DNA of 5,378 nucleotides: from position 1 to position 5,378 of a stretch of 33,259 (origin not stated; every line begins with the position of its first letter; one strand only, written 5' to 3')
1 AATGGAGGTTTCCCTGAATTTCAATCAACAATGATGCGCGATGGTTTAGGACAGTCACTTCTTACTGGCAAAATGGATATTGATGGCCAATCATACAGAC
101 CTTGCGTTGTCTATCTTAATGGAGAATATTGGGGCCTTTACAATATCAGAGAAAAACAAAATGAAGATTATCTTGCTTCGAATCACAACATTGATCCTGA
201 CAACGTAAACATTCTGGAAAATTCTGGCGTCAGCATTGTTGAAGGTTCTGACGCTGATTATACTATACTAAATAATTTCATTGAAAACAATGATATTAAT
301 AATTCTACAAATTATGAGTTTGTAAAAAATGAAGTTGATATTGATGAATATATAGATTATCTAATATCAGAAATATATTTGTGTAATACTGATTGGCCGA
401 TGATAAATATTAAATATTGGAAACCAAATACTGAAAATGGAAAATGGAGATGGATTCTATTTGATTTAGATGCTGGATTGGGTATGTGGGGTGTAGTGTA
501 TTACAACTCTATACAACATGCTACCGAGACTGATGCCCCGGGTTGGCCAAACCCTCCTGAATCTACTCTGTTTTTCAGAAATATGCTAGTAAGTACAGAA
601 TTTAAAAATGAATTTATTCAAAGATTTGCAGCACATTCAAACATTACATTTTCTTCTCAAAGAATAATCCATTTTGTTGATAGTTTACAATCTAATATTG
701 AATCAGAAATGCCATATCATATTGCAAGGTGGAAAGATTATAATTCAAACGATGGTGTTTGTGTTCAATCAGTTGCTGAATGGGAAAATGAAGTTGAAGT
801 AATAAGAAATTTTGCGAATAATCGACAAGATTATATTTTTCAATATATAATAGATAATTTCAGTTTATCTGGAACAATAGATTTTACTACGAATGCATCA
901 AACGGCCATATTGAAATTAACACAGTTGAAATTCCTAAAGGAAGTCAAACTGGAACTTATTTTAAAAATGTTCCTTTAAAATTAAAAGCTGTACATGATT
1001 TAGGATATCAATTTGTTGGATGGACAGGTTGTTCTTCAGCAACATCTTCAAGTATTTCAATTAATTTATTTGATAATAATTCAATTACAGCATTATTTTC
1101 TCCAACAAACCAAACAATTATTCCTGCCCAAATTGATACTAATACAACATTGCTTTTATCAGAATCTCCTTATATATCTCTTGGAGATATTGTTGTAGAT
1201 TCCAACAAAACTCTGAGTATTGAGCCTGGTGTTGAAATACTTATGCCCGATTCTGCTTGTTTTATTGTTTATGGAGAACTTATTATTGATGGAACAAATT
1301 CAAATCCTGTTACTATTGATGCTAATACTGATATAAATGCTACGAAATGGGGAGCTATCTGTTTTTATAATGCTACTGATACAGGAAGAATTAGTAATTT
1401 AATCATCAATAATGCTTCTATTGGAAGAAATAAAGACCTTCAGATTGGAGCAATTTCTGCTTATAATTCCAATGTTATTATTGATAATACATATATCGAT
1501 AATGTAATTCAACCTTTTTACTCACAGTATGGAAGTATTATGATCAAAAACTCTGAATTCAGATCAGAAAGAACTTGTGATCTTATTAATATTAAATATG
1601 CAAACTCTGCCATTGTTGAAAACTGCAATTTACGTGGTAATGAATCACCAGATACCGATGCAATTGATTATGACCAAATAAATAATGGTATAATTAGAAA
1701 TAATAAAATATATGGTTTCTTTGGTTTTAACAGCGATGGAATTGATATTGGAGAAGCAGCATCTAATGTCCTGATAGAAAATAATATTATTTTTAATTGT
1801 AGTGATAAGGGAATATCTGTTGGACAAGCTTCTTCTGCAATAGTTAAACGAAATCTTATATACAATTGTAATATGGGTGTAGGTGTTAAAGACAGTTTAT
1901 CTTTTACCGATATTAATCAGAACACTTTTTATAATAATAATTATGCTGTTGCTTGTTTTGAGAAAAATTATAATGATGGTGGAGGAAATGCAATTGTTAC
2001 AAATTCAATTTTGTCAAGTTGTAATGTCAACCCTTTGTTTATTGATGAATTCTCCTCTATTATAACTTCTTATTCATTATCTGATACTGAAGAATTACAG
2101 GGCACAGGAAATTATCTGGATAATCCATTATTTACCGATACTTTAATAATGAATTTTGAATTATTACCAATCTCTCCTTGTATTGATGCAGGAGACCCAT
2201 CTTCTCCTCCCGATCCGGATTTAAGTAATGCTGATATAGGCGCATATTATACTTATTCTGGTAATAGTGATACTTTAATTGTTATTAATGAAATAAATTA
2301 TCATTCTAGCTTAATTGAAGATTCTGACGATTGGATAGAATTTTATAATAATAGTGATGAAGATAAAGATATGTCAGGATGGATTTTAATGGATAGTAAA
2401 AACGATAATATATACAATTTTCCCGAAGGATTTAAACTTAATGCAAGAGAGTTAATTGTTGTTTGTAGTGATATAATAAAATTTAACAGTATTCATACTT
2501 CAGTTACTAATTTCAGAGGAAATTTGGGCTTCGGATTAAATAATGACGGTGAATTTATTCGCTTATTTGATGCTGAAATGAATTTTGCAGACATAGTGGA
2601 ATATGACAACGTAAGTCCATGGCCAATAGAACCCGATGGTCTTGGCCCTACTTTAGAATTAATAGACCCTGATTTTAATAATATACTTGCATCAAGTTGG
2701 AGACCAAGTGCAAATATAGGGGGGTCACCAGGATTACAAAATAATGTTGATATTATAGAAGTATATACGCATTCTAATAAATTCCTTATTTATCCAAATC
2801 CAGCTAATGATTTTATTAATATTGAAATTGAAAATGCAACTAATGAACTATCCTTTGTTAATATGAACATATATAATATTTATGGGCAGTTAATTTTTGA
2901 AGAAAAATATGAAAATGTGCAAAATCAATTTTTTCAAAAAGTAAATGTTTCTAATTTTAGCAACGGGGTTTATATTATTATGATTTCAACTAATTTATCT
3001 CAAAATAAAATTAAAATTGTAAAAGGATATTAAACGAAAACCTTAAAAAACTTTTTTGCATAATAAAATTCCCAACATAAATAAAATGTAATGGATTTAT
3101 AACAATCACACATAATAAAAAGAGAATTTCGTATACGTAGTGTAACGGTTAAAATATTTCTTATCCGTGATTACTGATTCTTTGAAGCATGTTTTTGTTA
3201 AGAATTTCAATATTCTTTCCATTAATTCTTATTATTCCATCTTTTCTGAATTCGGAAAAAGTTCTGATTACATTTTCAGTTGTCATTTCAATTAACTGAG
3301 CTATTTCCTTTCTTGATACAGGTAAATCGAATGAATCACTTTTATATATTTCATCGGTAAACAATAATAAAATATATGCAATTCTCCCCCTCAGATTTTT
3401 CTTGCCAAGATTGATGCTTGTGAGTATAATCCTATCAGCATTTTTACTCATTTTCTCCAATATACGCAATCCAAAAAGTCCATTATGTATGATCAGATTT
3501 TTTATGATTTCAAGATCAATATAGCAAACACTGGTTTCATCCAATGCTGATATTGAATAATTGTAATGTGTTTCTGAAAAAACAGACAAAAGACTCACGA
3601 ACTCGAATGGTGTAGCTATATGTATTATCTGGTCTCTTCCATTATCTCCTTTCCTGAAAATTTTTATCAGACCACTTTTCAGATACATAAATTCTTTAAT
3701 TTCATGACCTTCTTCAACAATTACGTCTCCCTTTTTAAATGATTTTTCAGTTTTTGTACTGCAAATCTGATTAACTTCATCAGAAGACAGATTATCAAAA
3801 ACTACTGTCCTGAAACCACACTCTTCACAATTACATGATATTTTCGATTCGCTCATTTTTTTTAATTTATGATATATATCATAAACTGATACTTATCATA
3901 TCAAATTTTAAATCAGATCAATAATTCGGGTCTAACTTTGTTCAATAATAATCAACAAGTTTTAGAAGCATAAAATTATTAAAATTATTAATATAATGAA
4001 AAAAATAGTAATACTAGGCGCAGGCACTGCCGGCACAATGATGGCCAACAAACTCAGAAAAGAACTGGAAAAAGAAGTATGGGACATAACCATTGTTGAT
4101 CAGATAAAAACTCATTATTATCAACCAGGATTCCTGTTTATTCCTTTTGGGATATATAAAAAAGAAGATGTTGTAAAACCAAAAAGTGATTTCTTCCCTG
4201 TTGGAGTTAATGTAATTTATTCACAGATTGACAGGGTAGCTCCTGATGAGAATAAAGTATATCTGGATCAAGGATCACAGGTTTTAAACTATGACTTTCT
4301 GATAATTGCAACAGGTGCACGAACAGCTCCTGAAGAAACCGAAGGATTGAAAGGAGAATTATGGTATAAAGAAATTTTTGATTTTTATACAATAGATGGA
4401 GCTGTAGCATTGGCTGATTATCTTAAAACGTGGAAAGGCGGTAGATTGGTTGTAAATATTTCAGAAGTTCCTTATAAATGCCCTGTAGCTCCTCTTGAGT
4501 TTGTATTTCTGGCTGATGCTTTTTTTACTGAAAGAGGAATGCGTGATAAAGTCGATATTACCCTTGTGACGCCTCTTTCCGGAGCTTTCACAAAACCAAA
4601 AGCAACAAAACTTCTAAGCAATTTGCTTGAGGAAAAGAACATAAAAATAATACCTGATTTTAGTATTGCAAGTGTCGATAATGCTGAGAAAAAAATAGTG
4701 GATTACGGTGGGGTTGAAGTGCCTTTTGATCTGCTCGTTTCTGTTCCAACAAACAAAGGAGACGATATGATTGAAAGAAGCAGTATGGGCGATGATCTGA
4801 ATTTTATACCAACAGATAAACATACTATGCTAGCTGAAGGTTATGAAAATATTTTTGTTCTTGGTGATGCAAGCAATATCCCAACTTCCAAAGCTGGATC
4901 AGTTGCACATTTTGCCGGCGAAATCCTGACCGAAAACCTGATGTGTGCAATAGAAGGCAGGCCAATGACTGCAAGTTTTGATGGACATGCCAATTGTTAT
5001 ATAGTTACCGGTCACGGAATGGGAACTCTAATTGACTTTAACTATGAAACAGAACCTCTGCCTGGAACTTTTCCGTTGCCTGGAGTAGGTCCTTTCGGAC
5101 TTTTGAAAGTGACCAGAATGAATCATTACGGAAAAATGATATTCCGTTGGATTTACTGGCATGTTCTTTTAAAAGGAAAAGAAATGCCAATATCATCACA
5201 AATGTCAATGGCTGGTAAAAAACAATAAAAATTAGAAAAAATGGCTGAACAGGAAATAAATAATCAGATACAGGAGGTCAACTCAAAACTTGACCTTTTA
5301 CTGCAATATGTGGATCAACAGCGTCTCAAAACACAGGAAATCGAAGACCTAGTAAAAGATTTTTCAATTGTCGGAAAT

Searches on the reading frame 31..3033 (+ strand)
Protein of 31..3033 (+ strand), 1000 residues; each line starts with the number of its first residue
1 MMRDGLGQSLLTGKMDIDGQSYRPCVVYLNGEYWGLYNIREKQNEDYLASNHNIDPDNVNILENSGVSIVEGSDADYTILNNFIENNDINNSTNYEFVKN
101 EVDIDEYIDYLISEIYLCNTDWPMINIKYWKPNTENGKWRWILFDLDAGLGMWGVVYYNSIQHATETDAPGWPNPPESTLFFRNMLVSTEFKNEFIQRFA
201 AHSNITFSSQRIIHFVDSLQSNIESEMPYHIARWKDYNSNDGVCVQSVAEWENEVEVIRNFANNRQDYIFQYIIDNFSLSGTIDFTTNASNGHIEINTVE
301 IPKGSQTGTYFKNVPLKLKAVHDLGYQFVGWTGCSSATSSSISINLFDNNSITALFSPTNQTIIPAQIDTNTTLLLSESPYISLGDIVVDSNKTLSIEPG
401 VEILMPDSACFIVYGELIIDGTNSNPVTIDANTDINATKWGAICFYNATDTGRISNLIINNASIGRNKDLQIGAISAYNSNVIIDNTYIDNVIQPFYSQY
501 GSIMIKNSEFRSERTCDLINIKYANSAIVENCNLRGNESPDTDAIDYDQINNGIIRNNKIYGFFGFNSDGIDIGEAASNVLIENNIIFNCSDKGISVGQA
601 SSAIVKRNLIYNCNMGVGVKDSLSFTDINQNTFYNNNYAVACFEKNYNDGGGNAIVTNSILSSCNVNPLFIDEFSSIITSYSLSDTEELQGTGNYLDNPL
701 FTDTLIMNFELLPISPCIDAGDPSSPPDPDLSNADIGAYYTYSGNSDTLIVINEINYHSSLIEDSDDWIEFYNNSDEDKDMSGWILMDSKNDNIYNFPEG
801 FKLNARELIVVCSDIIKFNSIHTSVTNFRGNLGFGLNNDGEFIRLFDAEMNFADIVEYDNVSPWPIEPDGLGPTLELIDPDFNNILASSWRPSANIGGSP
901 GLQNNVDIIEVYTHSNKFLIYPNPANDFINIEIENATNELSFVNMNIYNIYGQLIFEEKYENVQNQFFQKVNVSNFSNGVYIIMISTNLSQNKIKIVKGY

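Call 22: search_protein_families(library=pfam, proteins=[window:31-3033:+], max_evalue=0.00001)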
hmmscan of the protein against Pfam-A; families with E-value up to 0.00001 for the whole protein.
window:31-3033:+ (1000 aa): 5 families
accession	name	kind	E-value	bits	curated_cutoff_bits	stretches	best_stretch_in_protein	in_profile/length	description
PF08757.17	CotH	-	1.3e-43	150.2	23.8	1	1-269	48-322/322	CotH kinase protein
PF00932.25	LTD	-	2.6e-13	50.7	34.3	1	750-858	8-107/109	Lamin Tail Domain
PF18962.6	Por_Secre_tail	-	7.5e-13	49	27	1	920-994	1-73/75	Secretion system C-terminal sorting domain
PF13229.12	Beta_helix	-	7.6e-10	39.1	25.9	1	503-647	11-149/158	Right handed beta helix region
PF05048.19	NosD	-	2.8e-06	27.4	23.6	1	517-661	39-170/212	Periplasmic copper-binding protein (NosD)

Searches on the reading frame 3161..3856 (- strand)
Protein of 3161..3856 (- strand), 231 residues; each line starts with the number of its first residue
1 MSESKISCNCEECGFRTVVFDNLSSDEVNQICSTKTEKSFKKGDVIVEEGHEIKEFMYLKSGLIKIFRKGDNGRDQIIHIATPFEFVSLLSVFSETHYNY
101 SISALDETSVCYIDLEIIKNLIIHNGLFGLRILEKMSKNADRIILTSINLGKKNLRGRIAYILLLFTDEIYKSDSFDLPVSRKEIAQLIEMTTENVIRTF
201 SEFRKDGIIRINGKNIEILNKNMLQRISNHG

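Call 22: search_protein_families(library=pfam, proteins=[window:3161-3856:-], max_evalue=0.00001)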
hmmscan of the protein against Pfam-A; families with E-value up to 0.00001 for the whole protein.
window:3161-3856:- (231 aa): 2 families
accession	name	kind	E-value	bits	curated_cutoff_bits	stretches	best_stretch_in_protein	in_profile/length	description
PF00027.35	cNMP_binding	-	4.3e-17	62.3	27.5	1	38-123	2-87/89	Cyclic nucleotide-binding domain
PF13545.12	HTH_Crp_2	-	6.2e-16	58.6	27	1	158-227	2-70/70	Crp-like helix-turn-helix domain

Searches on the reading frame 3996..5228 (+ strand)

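Call 22: search_protein_families(library=pfam, proteins=[window:3996-5228:+], max_evalue=0.00001)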
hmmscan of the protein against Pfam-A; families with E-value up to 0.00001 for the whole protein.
window:3996-5228:+ (410 aa): 1 family
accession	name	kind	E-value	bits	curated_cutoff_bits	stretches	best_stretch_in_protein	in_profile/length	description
PF07992.20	Pyr_redox_2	-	7.4e-13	49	26.1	1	3-124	2-120/291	Pyridine nucleotide-disulphide oxidoreductase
